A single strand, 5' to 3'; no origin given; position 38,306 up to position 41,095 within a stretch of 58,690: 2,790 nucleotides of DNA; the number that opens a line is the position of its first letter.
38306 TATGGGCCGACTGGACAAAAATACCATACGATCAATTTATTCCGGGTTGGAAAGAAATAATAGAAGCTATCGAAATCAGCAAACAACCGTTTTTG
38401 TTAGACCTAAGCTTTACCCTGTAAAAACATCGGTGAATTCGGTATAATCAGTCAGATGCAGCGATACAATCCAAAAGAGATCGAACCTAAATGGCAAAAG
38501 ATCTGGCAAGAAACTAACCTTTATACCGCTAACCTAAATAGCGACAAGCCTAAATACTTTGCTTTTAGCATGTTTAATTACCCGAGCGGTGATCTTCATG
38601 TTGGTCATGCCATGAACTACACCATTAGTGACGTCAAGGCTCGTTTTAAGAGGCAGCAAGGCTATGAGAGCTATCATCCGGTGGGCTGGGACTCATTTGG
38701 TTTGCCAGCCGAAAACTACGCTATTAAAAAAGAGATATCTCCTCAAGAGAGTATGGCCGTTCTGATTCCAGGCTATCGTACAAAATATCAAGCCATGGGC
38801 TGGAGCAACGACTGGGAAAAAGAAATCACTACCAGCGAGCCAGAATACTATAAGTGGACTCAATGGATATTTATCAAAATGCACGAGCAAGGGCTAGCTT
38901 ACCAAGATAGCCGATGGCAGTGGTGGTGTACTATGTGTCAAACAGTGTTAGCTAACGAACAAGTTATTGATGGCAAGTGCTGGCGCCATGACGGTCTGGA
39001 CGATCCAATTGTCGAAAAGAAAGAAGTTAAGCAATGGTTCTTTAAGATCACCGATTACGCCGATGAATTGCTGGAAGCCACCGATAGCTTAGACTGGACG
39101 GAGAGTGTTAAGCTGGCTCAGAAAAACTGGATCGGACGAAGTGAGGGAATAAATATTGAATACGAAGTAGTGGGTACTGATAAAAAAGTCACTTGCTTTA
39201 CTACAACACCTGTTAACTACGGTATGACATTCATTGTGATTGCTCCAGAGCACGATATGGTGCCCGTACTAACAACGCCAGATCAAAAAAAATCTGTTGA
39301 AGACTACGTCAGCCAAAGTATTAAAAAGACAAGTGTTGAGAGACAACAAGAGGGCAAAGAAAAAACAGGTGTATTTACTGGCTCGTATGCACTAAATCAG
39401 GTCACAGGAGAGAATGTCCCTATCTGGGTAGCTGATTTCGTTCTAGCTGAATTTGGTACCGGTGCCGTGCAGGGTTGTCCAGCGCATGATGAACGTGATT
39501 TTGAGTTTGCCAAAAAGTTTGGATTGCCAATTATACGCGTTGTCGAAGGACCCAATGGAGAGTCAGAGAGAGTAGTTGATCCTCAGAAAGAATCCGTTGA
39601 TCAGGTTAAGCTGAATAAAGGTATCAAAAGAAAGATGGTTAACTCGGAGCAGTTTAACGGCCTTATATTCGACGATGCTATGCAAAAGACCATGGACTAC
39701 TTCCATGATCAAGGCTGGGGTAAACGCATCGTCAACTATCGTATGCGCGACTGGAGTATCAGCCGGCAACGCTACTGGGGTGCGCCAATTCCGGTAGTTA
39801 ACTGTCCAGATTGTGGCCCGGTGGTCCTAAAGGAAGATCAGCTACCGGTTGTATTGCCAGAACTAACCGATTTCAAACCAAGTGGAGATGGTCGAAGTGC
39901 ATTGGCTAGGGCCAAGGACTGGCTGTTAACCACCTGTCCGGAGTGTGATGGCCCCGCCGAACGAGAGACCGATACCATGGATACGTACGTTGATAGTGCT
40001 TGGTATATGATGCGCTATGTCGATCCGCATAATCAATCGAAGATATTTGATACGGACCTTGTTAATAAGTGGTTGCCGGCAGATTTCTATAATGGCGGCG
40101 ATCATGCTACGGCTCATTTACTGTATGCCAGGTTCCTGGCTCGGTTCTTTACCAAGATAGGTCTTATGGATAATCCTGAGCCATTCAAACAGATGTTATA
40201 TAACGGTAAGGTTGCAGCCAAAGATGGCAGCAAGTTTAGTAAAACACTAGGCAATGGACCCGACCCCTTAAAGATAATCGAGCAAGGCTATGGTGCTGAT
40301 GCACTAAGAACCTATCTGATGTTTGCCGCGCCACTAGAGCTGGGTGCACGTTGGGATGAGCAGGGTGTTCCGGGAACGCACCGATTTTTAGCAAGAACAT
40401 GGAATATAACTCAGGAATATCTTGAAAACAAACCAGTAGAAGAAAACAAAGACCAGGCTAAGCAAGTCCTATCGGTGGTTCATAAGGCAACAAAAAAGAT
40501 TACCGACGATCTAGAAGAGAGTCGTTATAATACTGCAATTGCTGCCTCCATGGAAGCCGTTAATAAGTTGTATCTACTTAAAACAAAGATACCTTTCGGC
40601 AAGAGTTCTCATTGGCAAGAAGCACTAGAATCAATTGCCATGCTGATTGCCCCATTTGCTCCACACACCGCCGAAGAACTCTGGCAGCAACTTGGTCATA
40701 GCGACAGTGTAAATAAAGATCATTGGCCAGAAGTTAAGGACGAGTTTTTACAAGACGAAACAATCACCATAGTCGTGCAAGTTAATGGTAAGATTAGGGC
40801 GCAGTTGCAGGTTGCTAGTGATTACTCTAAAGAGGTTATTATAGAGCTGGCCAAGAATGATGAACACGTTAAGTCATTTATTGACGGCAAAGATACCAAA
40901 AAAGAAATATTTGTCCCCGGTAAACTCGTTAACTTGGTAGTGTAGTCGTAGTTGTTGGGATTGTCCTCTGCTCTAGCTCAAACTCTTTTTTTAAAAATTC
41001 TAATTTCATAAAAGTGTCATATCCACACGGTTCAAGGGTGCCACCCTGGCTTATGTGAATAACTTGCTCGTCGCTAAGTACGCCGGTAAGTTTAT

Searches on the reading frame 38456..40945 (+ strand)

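Call 96: search_protein_families(library=pfam, proteins=[window:38456-40945:+], max_evalue=0.00001)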
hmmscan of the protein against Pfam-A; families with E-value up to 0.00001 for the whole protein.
window:38456-40945:+ (829 aa): 4 families
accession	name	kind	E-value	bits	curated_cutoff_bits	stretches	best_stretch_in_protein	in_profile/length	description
PF13603.12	tRNA-synt_1_2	-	2.8e-54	183.8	25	1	223-415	1-183/185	Leucyl-tRNA synthetase, editing domain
PF00133.28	tRNA-synt_1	-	1.5e-52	179.2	22.7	3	430-624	228-405/414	tRNA synthetases class I (I, L, M and V)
PF09334.17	tRNA-synt_1g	-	4.1e-28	98.7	20.1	1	40-175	7-139/391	tRNA synthetases class I (M)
PF08264.19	Anticodon_1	-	2.5e-24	86.3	25.1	1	669-796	2-148/148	Anticodon-binding domain of tRNA ligase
